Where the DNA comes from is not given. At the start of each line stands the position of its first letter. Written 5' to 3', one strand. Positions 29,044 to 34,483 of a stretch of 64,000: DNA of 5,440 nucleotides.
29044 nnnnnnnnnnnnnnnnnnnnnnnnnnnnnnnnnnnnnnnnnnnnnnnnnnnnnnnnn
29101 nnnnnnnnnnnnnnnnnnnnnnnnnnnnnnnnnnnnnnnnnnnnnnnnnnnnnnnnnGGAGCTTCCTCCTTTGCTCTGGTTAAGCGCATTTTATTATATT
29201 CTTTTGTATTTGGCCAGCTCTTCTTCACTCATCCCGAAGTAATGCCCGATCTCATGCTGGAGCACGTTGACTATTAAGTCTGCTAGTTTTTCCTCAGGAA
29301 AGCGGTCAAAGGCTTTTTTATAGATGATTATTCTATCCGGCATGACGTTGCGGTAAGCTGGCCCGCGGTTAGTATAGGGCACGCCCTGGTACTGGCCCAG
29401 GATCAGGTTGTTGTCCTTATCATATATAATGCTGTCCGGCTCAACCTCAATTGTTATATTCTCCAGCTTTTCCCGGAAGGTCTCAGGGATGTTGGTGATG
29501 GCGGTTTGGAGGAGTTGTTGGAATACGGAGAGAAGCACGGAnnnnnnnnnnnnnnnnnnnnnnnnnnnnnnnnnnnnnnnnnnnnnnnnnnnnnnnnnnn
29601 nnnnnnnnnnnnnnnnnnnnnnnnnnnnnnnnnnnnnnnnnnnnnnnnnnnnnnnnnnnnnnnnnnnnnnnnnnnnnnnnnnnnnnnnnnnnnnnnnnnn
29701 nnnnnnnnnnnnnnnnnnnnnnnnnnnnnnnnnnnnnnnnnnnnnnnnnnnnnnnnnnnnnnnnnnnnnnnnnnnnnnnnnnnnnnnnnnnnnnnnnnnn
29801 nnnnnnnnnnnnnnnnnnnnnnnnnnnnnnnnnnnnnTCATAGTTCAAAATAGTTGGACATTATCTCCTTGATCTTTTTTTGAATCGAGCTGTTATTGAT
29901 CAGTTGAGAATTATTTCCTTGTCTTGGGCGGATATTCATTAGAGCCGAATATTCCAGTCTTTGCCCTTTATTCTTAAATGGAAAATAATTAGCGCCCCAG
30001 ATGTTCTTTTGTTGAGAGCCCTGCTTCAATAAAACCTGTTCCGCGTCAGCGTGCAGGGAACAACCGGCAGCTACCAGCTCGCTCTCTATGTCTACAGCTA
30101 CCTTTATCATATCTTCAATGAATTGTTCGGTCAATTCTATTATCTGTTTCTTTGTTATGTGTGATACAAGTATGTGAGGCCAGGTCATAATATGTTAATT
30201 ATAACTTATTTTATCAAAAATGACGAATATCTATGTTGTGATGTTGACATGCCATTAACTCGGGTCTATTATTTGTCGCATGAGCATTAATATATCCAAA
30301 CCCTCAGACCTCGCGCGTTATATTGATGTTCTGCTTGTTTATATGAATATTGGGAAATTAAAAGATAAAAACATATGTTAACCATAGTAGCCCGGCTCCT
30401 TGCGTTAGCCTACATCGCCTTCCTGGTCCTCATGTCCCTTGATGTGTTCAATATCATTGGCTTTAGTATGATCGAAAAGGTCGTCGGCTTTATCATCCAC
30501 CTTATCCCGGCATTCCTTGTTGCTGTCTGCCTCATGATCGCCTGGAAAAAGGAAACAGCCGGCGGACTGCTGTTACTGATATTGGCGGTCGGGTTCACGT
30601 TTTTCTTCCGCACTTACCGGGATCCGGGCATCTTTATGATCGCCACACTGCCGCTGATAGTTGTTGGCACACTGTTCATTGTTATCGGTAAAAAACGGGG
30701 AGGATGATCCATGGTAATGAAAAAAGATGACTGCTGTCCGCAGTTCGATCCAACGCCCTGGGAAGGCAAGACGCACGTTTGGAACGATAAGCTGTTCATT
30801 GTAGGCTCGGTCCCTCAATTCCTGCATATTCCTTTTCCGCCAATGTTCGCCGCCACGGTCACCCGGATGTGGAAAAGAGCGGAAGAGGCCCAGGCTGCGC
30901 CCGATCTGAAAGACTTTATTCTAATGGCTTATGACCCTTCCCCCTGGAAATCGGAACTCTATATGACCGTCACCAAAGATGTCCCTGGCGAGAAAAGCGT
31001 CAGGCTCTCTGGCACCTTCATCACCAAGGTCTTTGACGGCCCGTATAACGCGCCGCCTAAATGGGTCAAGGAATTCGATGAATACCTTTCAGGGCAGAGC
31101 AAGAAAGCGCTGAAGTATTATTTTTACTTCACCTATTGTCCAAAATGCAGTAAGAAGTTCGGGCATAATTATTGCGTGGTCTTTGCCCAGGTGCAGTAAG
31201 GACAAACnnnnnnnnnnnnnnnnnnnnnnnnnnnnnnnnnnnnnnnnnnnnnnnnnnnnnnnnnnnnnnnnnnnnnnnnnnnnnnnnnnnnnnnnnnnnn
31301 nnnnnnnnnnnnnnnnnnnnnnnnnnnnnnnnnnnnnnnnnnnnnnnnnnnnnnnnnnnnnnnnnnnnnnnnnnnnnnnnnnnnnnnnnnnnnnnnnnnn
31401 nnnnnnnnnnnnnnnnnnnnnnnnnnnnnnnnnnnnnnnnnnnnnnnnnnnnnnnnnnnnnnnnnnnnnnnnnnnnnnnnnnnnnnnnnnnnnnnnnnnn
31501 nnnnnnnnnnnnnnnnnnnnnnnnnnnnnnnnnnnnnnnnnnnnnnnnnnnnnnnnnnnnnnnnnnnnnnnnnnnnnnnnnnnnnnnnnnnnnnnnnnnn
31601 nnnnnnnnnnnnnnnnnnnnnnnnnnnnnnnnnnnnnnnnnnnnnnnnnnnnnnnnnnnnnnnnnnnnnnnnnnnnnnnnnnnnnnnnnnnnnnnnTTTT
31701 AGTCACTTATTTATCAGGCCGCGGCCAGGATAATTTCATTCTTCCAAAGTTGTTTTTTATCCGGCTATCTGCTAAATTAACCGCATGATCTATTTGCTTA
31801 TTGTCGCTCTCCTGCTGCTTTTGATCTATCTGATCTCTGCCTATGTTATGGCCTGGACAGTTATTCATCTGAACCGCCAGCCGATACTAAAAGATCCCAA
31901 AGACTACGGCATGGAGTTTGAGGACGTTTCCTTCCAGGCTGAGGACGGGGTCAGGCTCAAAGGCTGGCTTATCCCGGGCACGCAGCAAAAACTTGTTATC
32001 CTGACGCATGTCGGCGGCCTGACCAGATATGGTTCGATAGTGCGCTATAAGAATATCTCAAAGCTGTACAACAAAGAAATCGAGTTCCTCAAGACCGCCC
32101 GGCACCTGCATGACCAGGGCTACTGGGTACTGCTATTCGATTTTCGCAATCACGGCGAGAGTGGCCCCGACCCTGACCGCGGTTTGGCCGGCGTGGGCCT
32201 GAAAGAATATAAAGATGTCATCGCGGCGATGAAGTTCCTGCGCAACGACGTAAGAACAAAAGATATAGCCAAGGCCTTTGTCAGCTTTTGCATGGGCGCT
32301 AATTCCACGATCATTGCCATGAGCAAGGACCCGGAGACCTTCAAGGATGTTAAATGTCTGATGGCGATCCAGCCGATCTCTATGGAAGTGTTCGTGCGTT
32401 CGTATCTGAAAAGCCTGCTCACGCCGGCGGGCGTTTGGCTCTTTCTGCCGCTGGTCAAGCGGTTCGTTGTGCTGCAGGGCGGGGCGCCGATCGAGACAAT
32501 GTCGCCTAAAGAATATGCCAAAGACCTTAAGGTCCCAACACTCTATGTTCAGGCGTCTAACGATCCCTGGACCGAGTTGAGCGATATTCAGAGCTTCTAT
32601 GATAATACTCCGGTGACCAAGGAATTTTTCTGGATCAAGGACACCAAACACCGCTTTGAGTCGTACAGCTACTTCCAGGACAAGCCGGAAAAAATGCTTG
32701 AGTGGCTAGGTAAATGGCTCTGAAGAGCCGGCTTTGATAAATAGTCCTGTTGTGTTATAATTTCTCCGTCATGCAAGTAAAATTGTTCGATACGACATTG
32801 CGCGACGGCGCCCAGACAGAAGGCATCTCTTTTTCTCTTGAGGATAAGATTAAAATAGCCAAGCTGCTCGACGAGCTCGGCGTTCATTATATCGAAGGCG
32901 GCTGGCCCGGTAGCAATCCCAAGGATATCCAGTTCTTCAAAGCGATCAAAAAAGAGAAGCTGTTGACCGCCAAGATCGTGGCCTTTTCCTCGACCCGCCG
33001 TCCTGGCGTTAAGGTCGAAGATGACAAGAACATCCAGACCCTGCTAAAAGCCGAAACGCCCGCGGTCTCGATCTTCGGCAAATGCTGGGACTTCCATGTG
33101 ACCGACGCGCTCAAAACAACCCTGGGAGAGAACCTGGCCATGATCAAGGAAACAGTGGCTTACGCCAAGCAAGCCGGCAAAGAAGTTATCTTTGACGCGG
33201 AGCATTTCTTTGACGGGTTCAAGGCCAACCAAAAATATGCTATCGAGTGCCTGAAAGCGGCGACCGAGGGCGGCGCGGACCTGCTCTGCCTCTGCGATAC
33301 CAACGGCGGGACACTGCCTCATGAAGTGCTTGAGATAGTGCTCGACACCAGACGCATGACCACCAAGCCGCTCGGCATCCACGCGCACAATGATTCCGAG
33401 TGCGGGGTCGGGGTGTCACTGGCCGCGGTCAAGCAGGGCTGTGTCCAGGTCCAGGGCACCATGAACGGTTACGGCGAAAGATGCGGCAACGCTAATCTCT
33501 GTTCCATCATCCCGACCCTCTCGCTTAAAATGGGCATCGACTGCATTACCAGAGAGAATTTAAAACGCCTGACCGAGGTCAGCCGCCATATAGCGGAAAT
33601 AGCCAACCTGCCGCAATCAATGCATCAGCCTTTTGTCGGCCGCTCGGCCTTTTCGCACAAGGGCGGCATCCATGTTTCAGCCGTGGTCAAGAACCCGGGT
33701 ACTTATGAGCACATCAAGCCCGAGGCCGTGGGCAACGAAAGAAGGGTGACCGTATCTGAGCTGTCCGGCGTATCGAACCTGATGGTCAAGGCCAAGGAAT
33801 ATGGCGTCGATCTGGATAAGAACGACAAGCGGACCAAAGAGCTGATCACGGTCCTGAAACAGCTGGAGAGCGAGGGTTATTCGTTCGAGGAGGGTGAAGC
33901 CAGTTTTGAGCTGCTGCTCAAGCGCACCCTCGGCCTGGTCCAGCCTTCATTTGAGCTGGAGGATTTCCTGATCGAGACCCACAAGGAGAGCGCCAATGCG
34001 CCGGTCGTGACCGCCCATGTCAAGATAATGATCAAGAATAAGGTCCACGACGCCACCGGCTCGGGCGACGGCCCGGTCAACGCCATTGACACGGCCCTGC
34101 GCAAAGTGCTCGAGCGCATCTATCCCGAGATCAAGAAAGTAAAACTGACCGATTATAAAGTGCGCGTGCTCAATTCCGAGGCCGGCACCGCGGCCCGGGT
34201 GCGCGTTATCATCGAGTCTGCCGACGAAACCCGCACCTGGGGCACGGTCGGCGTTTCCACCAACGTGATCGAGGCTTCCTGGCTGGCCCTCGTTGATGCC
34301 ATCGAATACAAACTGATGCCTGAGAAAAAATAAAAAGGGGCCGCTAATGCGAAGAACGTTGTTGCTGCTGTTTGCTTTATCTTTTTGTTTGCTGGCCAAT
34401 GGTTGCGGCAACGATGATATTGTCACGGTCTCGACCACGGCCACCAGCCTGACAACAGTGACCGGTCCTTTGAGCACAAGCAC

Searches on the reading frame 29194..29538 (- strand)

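Call 102: search_protein_families(library=pfam, proteins=[window:29194-29538:-], max_evalue=0.00001)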
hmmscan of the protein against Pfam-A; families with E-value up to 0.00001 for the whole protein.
window:29194-29538:- (114 aa): 1 family
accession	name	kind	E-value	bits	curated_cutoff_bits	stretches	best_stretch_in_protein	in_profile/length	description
PF06262.17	Zincin_1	-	1.1e-18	67.5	22.4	1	28-110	4-94/97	Zincin-like metallopeptidase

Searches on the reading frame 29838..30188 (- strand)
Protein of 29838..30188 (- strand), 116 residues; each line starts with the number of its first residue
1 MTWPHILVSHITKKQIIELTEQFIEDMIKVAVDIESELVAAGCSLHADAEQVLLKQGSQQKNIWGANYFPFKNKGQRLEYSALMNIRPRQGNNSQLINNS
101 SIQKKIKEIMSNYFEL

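Call 102: search_protein_families(library=pfam, proteins=[window:29838-30188:-], max_evalue=0.00001)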
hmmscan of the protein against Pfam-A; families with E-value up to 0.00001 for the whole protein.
window:29838-30188:- (116 aa): 1 family
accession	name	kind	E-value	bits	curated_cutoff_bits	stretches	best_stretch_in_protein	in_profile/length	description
PF18924.5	DUF5674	-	1.1e-29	103.1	27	1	6-111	2-107/109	Protein of unknown function (DUF5674)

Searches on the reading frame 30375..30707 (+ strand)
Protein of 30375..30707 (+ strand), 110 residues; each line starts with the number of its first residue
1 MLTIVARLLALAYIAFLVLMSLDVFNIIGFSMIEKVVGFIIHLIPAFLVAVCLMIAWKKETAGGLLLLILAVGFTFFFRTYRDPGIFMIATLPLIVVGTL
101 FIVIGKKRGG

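Call 102: search_protein_families(library=pfam, proteins=[window:30375-30707:+], max_evalue=0.00001)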
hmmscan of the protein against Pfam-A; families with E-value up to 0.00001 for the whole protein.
window:30375-30707:+ (110 aa): 1 family
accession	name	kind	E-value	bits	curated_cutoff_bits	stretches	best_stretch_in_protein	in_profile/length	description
PF24709.1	DUF7670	-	5.5e-20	72.3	29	1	5-104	11-109/118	Domain of unknown function (DUF7670)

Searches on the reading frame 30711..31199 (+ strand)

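Call 102: search_protein_families(library=pfam, proteins=[window:30711-31199:+], max_evalue=0.00001)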
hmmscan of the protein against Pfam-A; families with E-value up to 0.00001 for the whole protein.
window:30711-31199:+ (162 aa): 1 family
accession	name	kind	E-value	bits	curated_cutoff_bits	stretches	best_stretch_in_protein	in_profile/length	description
PF20603.3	Bact_hydrolase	-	3.4e-49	167.3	27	1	4-161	6-160/160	Bacterial hydrolase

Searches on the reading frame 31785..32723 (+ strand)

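Call 102: search_protein_families(library=pfam, proteins=[window:31785-32723:+], max_evalue=0.00001)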
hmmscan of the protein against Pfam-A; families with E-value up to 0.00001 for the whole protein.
window:31785-32723:+ (312 aa): 1 family
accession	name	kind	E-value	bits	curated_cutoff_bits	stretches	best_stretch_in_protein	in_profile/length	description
PF12146.15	Hydrolase_4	-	3.8e-08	33.3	27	0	103-187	22-102/239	Serine aminopeptidase, S33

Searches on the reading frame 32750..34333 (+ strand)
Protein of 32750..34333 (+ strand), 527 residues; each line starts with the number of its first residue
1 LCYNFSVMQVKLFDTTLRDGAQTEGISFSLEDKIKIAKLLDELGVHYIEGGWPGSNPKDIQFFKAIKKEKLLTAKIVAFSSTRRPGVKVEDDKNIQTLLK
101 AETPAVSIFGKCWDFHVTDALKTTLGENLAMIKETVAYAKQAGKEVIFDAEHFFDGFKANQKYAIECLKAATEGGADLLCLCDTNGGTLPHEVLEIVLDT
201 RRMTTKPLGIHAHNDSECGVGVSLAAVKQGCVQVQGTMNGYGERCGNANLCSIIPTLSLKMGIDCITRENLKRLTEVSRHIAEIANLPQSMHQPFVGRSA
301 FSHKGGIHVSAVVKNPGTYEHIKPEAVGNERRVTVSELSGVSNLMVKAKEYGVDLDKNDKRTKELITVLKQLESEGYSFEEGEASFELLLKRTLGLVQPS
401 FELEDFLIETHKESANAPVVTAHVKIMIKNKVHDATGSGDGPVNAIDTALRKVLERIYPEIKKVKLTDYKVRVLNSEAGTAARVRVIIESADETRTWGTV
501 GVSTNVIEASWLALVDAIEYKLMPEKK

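Call 102: search_protein_families(library=pfam, proteins=[window:32750-34333:+], max_evalue=0.00001)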
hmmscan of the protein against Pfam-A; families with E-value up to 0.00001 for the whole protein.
window:32750-34333:+ (527 aa): 3 families
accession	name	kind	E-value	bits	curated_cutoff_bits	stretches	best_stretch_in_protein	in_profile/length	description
PF00682.25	HMGL-like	-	1.2e-47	163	29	1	9-279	1-258/260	HMGL-like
PF08502.15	LeuA_dimer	-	1.3e-26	93.5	24.9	1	384-521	5-130/131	LeuA allosteric (dimerisation) domain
PF22617.1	HCS_D2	-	7.2e-18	65.2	27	1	296-373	2-78/82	Homocitrate synthase post-HMGL domain-like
